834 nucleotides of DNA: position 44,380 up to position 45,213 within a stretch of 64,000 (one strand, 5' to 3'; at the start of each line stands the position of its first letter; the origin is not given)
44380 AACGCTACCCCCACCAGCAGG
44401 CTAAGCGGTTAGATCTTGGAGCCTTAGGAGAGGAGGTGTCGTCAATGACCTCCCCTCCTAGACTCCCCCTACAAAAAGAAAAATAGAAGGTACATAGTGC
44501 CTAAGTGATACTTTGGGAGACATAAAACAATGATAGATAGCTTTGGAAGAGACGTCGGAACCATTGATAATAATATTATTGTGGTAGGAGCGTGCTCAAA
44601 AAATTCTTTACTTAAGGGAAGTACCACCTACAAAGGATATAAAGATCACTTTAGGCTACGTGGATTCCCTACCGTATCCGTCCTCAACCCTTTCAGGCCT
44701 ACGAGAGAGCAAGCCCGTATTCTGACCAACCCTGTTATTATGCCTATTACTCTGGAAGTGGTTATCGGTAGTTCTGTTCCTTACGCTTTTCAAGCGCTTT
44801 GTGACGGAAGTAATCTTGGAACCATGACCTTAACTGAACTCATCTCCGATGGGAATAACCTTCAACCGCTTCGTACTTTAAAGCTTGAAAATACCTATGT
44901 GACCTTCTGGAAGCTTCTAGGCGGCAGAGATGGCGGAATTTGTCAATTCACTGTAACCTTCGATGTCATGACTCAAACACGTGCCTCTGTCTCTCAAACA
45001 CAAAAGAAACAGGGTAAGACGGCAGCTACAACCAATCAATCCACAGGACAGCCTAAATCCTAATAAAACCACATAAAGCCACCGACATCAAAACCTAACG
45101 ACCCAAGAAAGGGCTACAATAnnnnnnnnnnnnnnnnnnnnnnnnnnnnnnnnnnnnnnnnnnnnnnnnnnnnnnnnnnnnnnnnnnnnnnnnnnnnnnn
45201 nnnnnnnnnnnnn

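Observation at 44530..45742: Two adjacent, highly divergent Hcp-like paralogs in the tube position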

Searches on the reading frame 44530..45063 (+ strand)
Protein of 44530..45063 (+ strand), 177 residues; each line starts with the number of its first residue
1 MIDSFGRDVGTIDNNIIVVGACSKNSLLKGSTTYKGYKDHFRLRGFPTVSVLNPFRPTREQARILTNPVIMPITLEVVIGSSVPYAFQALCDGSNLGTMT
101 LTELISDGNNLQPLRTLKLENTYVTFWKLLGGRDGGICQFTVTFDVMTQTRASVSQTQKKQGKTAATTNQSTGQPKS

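Call 3: search_protein_families(library=pfam, proteins=[window:44530-45063:+], max_evalue=1)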
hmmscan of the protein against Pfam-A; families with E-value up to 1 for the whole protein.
window:44530-45063:+ (177 aa): 2 families
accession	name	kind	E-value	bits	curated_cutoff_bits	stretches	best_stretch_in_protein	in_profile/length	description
PF05638.18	T6SS_HCP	-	3.4e-06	27.8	23.5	1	28-145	7-123/129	Type VI secretion system effector, Hcp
PF14312.12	FG-GAP_2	-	0.079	13.6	23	1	3-26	16-38/49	FG-GAP repeat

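Call 4: search_protein_families(library=ncbifam, proteins=[window:44530-45063:+], max_evalue=1)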
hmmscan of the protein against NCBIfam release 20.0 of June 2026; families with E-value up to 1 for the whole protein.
window:44530-45063:+ (177 aa): 0 families

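Call 7: find_homologous_proteins(query=window:44530-45063:+)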
Query window:44530-45063:+ (177 aa): 3 proteins with E <= 0.001 among 46 candidates.
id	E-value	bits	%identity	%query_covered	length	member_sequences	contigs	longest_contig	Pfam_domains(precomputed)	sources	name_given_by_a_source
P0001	1.4e-112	391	100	100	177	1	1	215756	PF05638.19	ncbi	-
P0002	6.0e-101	353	90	100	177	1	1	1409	-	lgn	-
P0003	3.8e-95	334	84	100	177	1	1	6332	-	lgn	-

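Call 18: search_solved_structures(query=A1, max_evalue=10, show_alignments=2)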
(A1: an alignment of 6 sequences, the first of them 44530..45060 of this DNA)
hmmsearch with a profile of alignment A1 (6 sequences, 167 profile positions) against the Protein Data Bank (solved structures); distinct sequences matched with E-value up to 10: 3.
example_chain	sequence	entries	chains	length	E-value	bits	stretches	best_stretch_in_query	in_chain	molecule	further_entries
9qpe_A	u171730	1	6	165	0.00011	25.1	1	18-162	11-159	Hcp family type VI secretion system effector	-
5mxn_1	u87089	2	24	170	0.012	18.5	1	9-117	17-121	Haemolysin co-regulated protein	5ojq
3he1_A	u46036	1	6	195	0.021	17.7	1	20-137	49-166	Major exported Hcp3 protein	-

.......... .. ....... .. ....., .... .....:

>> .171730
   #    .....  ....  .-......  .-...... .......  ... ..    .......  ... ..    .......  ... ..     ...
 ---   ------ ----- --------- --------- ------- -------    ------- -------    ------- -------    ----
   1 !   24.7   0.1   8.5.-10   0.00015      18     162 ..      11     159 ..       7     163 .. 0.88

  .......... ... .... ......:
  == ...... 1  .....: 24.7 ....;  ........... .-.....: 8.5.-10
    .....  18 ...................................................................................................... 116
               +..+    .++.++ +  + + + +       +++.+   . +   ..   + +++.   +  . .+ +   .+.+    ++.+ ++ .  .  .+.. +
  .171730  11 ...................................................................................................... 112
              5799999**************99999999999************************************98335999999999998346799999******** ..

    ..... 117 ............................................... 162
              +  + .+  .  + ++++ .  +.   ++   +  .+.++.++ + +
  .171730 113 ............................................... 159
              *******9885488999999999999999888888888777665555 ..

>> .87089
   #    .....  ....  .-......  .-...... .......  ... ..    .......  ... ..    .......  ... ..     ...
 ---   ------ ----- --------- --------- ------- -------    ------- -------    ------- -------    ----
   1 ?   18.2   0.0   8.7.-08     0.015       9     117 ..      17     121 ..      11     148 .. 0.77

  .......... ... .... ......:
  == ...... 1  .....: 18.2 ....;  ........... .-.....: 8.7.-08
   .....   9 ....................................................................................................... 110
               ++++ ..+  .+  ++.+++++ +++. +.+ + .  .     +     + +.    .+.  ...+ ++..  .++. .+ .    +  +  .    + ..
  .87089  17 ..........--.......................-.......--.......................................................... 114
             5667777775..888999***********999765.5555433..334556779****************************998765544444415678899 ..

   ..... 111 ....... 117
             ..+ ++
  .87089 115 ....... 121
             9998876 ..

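Call 20: find_homologous_proteins(query=A1, max_evalue=0.01)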
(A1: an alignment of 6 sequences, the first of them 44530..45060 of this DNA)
Query A1 (6 sequences) (177 aa, profile of the alignment): 14 proteins with E <= 0.01 among 3166 candidates.
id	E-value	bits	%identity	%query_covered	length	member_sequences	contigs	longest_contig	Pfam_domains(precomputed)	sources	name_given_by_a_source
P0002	3.3e-90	318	90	100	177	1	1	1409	-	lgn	-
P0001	4.5e-90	318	100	100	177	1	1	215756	PF05638.19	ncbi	-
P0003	1.5e-89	316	84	100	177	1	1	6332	-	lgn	-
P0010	1.1e-86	307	50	91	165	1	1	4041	PF05638.19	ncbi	-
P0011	1.4e-84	300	53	90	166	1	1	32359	PF05638.19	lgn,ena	-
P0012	8.8e-84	297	52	91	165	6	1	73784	PF05638.19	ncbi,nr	ncbi:MAG: type VI secretion system tube protein Hcp [Proteobacteria bacterium]|nr:type VI secretion 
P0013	3.8e-76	272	56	87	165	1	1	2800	PF05638.19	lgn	-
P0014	2.1e-75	270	55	89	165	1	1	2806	PF05638.19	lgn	-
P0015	9.3e-72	258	52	89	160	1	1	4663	PF05638.19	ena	-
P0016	5.9e-68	246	49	90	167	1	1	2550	-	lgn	-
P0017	3.4e-60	220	48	89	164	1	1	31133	PF05638.19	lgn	-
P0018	7.3e-53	197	51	93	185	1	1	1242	PF05638.19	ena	-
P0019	8.4e-46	174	44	79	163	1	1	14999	PF05638.19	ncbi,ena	-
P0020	1.6e-44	169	49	58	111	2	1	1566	-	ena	-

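Call 23: find_encoding_contigs(protein=P0012, flank=10000, max_places=2)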
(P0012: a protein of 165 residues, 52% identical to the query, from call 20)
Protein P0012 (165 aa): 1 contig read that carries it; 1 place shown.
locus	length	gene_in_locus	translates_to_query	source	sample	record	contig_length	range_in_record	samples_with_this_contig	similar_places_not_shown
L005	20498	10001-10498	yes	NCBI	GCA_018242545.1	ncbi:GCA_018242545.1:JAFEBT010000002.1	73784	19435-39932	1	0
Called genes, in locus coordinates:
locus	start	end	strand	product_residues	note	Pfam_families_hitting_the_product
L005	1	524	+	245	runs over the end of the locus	PF00106:adh_short, PF08659:KR, PF13561:adh_short_C2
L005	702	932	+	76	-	PF00550:PP-binding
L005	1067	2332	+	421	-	PF00109:ketoacyl-synt, PF00108:Thiolase_N (faint), PF02801:Ketoacyl-synt_C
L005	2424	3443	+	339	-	PF02618:YceG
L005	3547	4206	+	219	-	PF00625:Guanylate_kin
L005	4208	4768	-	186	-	PF02556:SecB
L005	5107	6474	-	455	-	PF04326:SLFN_AlbA_2, PF13749:HATPase_c_4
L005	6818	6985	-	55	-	-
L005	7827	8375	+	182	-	PF05591:T6SS_VipA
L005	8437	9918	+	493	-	PF05943:VipB, PF18945:VipB_2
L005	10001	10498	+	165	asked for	PF05638:T6SS_HCP (weak)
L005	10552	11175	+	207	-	PF05638:T6SS_HCP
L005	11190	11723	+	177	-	PF04965:GPW_gp25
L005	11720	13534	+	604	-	PF05947:T6SS_TssF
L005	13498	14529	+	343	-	PF06996:T6SS_TssG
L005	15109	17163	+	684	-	-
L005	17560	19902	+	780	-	-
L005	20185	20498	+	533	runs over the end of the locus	-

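Call 24: find_encoding_contigs(protein=P0019, flank=10000, max_places=2)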
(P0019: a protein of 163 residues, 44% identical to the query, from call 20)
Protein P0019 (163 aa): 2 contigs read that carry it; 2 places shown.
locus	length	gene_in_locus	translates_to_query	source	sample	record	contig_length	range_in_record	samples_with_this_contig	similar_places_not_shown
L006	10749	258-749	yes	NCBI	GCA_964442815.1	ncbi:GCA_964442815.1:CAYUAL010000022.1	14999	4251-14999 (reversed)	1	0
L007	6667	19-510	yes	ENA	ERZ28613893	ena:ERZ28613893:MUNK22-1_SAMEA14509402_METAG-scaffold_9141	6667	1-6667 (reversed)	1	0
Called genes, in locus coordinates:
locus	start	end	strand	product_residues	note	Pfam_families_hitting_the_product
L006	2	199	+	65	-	?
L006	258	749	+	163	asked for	PF05638:T6SS_HCP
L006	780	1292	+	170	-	-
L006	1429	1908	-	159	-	-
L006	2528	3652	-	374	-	PF03562:MltA, PF06725:3D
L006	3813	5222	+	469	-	PF03951:Gln-synt_N, PF00120:Gln-synt_C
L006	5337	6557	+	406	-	PF00162:PGK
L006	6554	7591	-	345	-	PF02628:COX15-CtaA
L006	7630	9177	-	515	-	PF13623:SurA_N_2, PF13624:SurA_N_3, PF13145:Rotamase_2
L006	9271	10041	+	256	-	PF00121:TIM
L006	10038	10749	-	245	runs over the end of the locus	-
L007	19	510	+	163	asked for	PF05638:T6SS_HCP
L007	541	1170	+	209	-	-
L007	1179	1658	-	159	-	-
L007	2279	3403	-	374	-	PF03562:MltA, PF06725:3D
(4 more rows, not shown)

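Call 25: find_encoding_contigs(protein=P0017, flank=10000, max_places=2)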
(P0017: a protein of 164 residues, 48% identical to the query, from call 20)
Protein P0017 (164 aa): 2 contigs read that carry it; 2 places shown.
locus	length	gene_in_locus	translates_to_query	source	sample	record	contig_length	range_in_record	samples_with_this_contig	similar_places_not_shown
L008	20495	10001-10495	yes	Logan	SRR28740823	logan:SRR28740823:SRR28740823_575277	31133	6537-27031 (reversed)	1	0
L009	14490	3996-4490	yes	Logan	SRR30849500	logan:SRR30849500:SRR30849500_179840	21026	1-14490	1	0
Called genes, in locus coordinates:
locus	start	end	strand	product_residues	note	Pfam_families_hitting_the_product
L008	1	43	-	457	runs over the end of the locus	PF03060:NMO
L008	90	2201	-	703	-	PF01138:RNase_PH, PF03725:RNase_PH_C, PF03726:PNPase, PF01138:RNase_PH, PF00013:KH_1, PF00575:S1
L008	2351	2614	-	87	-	PF00312:Ribosomal_S15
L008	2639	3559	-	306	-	PF01509:TruB_N, PF16198:TruB_C_2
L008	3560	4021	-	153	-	PF00583:Acetyltransf_1, PF13673:Acetyltransf_10, PF08445:FR47 (faint), PF13508:Acetyltransf_7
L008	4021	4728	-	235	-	PF00814:TsaD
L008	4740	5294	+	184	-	PF01427:Peptidase_M15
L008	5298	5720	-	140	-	-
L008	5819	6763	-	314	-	PF01832:Glucosaminidase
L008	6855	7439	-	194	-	PF08712:Nfu_N, PF01106:NifU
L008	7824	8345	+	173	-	PF05591:T6SS_VipA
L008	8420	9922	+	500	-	PF05943:VipB, PF18945:VipB_2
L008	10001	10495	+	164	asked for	PF05638:T6SS_HCP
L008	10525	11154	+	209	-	PF05638:T6SS_HCP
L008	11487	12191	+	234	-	-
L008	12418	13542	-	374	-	PF03562:MltA, PF06725:3D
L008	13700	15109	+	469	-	PF03951:Gln-synt_N, PF00120:Gln-synt_C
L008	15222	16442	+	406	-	PF00162:PGK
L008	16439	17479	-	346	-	PF02628:COX15-CtaA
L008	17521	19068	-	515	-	PF13623:SurA_N_2, PF13624:SurA_N_3, PF11268:DUF3071 (faint), PF13145:Rotamase_2 (weak)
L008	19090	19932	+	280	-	PF00121:TIM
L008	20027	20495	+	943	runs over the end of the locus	PF00005:ABC_tran (faint), PF02463:SMC_N (faint), PF13191:AAA_16 (faint), PF13304:AAA_21 (faint), PF13555:AAA_29 (faint), PF20703:nSTAND1 (faint), PF17760:UvrA_inter, PF17755:UvrA_DNA-bind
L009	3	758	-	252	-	?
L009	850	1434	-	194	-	PF08712:Nfu_N, PF01106:NifU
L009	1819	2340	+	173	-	PF05591:T6SS_VipA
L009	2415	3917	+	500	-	PF05943:VipB, PF18945:VipB_2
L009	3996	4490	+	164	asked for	PF05638:T6SS_HCP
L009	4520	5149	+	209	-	PF05638:T6SS_HCP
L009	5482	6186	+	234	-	-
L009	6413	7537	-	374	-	PF03562:MltA, PF06725:3D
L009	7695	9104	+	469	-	PF03951:Gln-synt_N, PF00120:Gln-synt_C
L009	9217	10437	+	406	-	PF00162:PGK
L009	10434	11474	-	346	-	PF02628:COX15-CtaA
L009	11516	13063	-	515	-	PF13623:SurA_N_2, PF13624:SurA_N_3, PF11268:DUF3071 (faint), PF13145:Rotamase_2 (weak)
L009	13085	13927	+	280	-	PF00121:TIM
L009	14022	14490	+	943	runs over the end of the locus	PF00005:ABC_tran (faint), PF02463:SMC_N (faint), PF13191:AAA_16 (faint), PF13304:AAA_21 (faint), PF13555:AAA_29 (faint), PF20703:nSTAND1 (faint), PF17760:UvrA_inter, PF17755:UvrA_DNA-bind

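Call 31: predict_structure(alignment_id=A3)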
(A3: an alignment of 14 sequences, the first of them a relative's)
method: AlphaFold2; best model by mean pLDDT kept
length: 177 residues; sequences in the alignment: 14
mean_pLDDT: 65.4   pTM: 0.62
mean pLDDT of the five models: 65.4, 64.6, 63.9, 62.2, 58.3
residues with pLDDT >= 90: 0; 70-90: 92; 50-70: 41; < 50: 44
segments of 3 or more residues with pLDDT < 50: 1-14, 55-67, 162-177
pLDDT, mean of each block of 10 residues (from residue 1): 42 62 76 74 74 46 46 76 68 83 72 80 84 68 83 56 42 37
secondary structure, 60 per line:
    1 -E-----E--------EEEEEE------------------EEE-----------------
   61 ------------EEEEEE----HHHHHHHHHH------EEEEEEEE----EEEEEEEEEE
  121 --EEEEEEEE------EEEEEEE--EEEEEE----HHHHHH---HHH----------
elements in order: E17-22 E41-43 E73-78 H83-92 E99-106 E111-120 E123-130 E137-143 E146-151 H156-161

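Call 38: fold_search(model_id=the predicted structure, library=pdb)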
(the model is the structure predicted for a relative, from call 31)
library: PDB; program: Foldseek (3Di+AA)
matches with E <= 10: 834; with E <= 0.001: 66
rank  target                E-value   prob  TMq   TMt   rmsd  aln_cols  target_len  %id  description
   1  4tv4_B                1.3e-07  1.00  0.61  0.74   2.9       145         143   12  Crystal structure of a Putative uncharacterized protein from Burkholderia pseudomallei (released 2014-07-30)
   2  8yun_G                1.5e-07  1.00  0.62  0.76   2.9       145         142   12  The crystal structure of HNBP001-HCP (released 2025-07-02)
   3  8yun_F                1.7e-07  1.00  0.61  0.76   2.8       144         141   12  The crystal structure of HNBP001-HCP (released 2025-07-02)
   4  4tv4_C                1.7e-07  1.00  0.61  0.74   2.9       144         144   12  Crystal structure of a Putative uncharacterized protein from Burkholderia pseudomallei (released 2014-07-30)
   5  8yun_J                1.7e-07  1.00  0.61  0.76   2.9       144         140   12  The crystal structure of HNBP001-HCP (released 2025-07-02)
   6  4tv4_A                1.7e-07  1.00  0.61  0.74   3.0       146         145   12  Crystal structure of a Putative uncharacterized protein from Burkholderia pseudomallei (released 2014-07-30)
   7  8yun_A                2.0e-07  1.00  0.62  0.77   2.9       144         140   12  The crystal structure of HNBP001-HCP (released 2025-07-02)
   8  8yun_D                3.0e-07  1.00  0.62  0.76   2.9       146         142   12  The crystal structure of HNBP001-HCP (released 2025-07-02)
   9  7fcf_D                3.2e-07  1.00  0.61  0.74   3.2       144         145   11  Crystal structure of T6SS Hcp protein (released 2022-07-20)
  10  6a2v_B                3.5e-07  1.00  0.49  0.54   7.2       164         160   15  Crystal structure of Hcp protein (released 2018-09-19)
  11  8yun_B                4.2e-07  1.00  0.61  0.75   2.9       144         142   13  The crystal structure of HNBP001-HCP (released 2025-07-02)
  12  5xhh_C                4.7e-07  1.00  0.60  0.75   2.3       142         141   10  crystal structure of Hcp1 from Salmonella typhimurium (released 2018-03-07)
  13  8yun_C                5.0e-07  1.00  0.62  0.76   2.9       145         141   12  The crystal structure of HNBP001-HCP (released 2025-07-02)
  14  6a2v_E                5.5e-07  1.00  0.48  0.56   8.5       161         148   15  Crystal structure of Hcp protein (released 2018-09-19)
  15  5xhh_B                7.8e-07  1.00  0.58  0.73   2.8       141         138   11  crystal structure of Hcp1 from Salmonella typhimurium (released 2018-03-07)
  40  4ksr_A                1.2e-05  1.00  0.61  0.22   4.0       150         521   14  Crystal Structure of the Vibrio cholerae ATPase GspE Hexamer (released 2013-09-04)
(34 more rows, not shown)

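Call 79: find_encoding_contigs(protein=P0026, flank=3000, max_places=4)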
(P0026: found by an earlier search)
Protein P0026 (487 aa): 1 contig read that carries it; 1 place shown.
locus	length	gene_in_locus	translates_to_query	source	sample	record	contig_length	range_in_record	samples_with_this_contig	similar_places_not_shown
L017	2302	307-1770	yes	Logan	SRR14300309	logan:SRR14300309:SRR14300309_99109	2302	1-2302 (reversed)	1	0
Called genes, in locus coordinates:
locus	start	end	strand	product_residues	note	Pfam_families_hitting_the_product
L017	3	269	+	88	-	?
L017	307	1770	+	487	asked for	PF05943:VipB, PF18945:VipB_2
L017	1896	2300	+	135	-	?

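Call 80: search_protein_families(library=pfam, proteins=[L005:15109-17163:+, L005:17560-19902:+, L008:11487-12191:+], max_evalue=0.1)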
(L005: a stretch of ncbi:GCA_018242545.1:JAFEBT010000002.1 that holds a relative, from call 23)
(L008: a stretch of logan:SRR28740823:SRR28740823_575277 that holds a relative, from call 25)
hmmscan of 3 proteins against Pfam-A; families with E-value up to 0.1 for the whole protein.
L005:15109-17163:+ (684 aa): 2 families
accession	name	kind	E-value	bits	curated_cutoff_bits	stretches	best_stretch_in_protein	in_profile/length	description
PF07927.17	HicA_toxin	-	0.0082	16.7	27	1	587-616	2-31/58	HicA toxin of bacterial toxin-antitoxin,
PF20669.3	Exo70_N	-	0.015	16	23.9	0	271-320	7-52/83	Exocyst complex component Exo70 N-terminal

L005:17560-19902:+ (780 aa): 0 families

L008:11487-12191:+ (234 aa): 0 families

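Call 83: fold_search(model_id=the predicted structure, library=viral)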
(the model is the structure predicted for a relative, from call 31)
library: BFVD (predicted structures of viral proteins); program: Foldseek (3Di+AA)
matches with E <= 10: 1120; with E <= 0.001: 28
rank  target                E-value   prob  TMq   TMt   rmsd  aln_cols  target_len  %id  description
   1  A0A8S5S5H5            2.9e-06  1.00  0.48  0.44   9.7       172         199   13  Baseplate wedge protein [Myoviridae sp. ctqEN1]
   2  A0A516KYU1            7.2e-05  1.00  0.42  0.47   9.0       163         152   13  (no name in the UniProt tables at hand)
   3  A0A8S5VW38            7.2e-05  1.00  0.41  0.34   9.5       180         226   12  (no name in the UniProt tables at hand)
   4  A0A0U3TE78            1.2e-04  1.00  0.45  0.52   6.5       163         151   13  (no name in the UniProt tables at hand)
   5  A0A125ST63            1.9e-04  1.00  0.44  0.50   6.6       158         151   19  (no name in the UniProt tables at hand)
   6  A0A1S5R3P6            2.0e-04  1.00  0.42  0.44  11.7       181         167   14  T4-like virus tail tube protein gp19 [Pseudomonas phage pf16]
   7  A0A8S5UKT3            2.2e-04  1.00  0.42  0.48  11.4       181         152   14  Tail tube protein [Myoviridae sp. ctQf419]
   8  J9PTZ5                2.9e-04  1.00  0.38  0.42  13.2       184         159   17  Putative tail tube protein 1 [Bacillus phage BCD7]
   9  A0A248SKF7            3.7e-04  1.00  0.42  0.31  17.3       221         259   12  (no name in the UniProt tables at hand)
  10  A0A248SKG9            4.4e-04  1.00  0.46  0.34  10.6       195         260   15  (no name in the UniProt tables at hand)
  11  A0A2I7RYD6            4.4e-04  1.00  0.41  0.45  10.4       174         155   17  (no name in the UniProt tables at hand)
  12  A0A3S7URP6            4.6e-04  1.00  0.44  0.44   8.4       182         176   12  (no name in the UniProt tables at hand)
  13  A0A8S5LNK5            5.5e-04  1.00  0.43  0.38  11.5       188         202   13  Baseplate wedge protein [Siphoviridae sp. ctsf32]
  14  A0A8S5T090            5.5e-04  1.00  0.42  0.38  10.7       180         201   12  Baseplate wedge protein [Myoviridae sp. ctWb16]
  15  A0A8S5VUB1            5.5e-04  1.00  0.36  0.33  19.4       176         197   12  Uncharacterized protein [Ackermannviridae sp.]
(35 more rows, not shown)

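Call 84: search_protein_families(library=padloc, proteins=[window:44530-45063:+], max_evalue=1)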
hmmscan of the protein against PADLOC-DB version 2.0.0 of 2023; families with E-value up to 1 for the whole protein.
window:44530-45063:+ (177 aa): 0 families

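Call 85: search_protein_families(library=phrogs, proteins=[window:44530-45063:+], max_evalue=1)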
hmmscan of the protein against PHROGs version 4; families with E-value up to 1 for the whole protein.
window:44530-45063:+ (177 aa): 0 families
